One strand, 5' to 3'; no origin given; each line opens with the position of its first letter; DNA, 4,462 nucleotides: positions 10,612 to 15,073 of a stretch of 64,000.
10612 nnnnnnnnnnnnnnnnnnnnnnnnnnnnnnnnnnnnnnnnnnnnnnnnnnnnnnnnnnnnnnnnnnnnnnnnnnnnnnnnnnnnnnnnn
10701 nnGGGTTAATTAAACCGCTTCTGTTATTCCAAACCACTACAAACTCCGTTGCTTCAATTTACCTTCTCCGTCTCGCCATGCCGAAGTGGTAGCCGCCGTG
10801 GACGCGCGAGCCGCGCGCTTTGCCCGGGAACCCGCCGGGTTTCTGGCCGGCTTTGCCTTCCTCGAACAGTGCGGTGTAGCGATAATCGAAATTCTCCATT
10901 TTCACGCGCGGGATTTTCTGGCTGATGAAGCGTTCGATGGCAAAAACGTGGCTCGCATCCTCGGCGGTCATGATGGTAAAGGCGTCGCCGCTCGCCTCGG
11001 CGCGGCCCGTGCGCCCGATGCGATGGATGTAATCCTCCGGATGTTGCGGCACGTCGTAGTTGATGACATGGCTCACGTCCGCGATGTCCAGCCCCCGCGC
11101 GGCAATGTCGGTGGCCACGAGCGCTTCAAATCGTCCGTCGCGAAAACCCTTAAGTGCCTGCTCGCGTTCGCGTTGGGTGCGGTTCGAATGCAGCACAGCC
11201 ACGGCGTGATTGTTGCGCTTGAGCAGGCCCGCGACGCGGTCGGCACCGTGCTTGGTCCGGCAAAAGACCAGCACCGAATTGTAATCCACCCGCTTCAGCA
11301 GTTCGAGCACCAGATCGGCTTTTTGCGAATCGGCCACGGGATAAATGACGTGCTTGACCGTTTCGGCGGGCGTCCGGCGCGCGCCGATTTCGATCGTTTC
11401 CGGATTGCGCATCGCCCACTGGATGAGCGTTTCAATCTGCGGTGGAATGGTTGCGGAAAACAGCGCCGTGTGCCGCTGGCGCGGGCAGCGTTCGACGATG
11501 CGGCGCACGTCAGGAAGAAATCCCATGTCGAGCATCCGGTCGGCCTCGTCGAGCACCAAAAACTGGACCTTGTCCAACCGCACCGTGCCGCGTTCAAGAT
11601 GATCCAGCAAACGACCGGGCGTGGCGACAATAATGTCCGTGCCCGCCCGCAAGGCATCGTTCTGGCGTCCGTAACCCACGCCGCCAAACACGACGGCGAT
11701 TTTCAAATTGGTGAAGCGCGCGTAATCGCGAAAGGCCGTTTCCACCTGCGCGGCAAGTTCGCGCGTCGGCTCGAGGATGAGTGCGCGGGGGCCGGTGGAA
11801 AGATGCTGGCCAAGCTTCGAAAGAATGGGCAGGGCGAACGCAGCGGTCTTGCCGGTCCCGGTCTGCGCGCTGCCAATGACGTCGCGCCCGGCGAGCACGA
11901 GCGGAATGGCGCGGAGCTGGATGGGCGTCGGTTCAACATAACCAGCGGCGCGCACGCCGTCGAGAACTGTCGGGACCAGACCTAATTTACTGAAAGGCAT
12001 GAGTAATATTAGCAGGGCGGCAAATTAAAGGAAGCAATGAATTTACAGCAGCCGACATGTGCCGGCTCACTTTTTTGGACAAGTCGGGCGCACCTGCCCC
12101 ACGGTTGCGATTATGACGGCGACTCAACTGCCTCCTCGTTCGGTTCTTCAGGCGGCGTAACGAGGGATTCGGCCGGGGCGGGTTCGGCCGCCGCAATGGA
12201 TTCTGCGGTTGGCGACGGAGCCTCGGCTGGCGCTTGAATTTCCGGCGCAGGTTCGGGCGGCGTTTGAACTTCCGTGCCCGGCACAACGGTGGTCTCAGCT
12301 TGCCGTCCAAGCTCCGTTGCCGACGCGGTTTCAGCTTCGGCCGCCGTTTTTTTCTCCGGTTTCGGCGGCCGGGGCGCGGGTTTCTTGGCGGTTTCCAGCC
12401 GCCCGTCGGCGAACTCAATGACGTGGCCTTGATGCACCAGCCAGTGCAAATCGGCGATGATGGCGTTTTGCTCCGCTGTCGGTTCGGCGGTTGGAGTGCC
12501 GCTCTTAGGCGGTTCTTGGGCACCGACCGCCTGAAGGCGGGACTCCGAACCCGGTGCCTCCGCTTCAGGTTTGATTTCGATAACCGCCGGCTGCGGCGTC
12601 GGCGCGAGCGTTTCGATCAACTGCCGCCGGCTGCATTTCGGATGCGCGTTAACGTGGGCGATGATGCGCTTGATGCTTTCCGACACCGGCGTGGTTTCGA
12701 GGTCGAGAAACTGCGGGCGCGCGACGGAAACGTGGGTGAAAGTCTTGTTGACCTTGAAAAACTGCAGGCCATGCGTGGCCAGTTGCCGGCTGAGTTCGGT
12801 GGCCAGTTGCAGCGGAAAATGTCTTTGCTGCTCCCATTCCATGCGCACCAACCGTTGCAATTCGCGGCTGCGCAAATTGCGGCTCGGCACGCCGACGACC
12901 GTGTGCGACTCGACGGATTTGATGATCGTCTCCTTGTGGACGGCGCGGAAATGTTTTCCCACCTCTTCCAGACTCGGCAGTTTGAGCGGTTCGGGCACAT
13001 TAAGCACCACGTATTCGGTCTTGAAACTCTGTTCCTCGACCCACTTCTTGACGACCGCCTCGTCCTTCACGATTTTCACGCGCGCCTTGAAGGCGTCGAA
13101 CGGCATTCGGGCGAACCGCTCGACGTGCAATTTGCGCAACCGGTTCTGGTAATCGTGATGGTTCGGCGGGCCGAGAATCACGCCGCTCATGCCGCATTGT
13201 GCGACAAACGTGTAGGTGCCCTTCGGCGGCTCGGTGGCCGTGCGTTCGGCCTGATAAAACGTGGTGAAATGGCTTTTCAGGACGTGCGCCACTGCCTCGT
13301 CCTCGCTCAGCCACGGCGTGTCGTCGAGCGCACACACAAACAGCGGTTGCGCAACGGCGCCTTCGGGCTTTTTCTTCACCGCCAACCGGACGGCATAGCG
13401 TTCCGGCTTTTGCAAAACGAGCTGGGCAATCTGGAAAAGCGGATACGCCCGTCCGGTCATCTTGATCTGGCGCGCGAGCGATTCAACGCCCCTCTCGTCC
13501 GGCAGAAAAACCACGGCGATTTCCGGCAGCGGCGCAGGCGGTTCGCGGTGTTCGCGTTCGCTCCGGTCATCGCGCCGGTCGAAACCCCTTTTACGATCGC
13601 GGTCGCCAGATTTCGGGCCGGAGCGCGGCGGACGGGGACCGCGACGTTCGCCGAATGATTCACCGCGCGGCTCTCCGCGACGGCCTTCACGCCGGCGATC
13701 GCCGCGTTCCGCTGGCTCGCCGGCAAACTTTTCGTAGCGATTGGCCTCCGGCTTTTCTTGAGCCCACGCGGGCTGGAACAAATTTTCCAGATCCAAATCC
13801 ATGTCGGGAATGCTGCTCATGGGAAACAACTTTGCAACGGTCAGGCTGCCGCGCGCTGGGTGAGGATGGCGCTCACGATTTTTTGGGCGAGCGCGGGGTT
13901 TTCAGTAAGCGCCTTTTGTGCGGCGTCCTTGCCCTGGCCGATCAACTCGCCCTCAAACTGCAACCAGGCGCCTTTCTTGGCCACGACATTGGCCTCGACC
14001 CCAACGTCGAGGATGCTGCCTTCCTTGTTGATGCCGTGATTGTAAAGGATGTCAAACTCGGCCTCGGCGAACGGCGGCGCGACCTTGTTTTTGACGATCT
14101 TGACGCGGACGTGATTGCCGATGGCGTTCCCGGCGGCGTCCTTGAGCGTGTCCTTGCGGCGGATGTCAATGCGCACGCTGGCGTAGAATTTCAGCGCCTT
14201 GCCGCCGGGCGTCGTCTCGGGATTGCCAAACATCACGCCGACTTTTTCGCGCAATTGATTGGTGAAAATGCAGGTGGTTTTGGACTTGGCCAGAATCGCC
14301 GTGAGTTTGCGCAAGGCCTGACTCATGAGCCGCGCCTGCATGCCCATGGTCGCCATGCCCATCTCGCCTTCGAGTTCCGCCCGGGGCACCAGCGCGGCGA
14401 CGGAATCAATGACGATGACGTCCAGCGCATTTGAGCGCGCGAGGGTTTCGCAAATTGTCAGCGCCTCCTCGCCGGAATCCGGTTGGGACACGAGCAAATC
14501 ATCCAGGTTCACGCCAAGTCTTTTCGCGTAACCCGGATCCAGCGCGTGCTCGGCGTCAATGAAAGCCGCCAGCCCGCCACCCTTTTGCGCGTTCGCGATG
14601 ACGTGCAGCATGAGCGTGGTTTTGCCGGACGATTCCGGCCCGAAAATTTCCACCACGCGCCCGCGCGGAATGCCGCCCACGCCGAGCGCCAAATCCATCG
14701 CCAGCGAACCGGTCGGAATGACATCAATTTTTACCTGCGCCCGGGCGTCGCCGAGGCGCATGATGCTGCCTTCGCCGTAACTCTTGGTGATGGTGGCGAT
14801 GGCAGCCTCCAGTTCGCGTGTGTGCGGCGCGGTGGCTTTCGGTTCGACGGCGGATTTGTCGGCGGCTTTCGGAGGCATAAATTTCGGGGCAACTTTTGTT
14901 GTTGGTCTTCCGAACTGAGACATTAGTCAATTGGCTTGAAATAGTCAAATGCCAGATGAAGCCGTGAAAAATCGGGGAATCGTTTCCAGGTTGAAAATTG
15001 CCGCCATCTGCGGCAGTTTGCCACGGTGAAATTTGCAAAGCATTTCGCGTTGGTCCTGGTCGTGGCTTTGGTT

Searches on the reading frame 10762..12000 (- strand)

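Call 53: search_protein_families(library=pfam, proteins=[window:10762-12000:-], max_evalue=0.0001)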
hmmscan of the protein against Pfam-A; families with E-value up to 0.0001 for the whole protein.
window:10762-12000:- (413 aa): 3 families
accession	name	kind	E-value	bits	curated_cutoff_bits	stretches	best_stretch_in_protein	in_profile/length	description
PF00270.35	DEAD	-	2.7e-51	174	26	1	25-191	1-166/167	DEAD/DEAH box helicase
PF00271.37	Helicase_C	-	1.4e-33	115.9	23.5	1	227-334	2-109/110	Helicase conserved C-terminal domain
PF04851.21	ResIII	-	2.2e-07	31.4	22.5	1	44-184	29-161/164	Type III restriction enzyme, res subunit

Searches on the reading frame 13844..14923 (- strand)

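Call 53: search_protein_families(library=pfam, proteins=[window:13844-14923:-], max_evalue=0.0001)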
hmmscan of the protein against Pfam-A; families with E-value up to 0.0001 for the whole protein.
window:13844-14923:- (360 aa): 5 families
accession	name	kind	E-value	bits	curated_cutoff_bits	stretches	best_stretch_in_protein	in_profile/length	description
PF00154.27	RecA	-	1.3e-130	435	27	1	37-299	2-262/262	recA bacterial DNA recombination protein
PF21096.2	RecA_C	-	9.4e-17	61.3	27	1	302-354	1-53/57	RecA C-terminal domain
PF08423.17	Rad51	-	8e-10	38.8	22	1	68-257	7-212/244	Rad51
PF06745.19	ATPase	-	1.5e-06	28.2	26.6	0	70-225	2-165/231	KaiC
PF01637.24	ATPase_2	-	6.9e-05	23.2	33.2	0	90-141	22-69/225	ATPase domain predominantly from Archaea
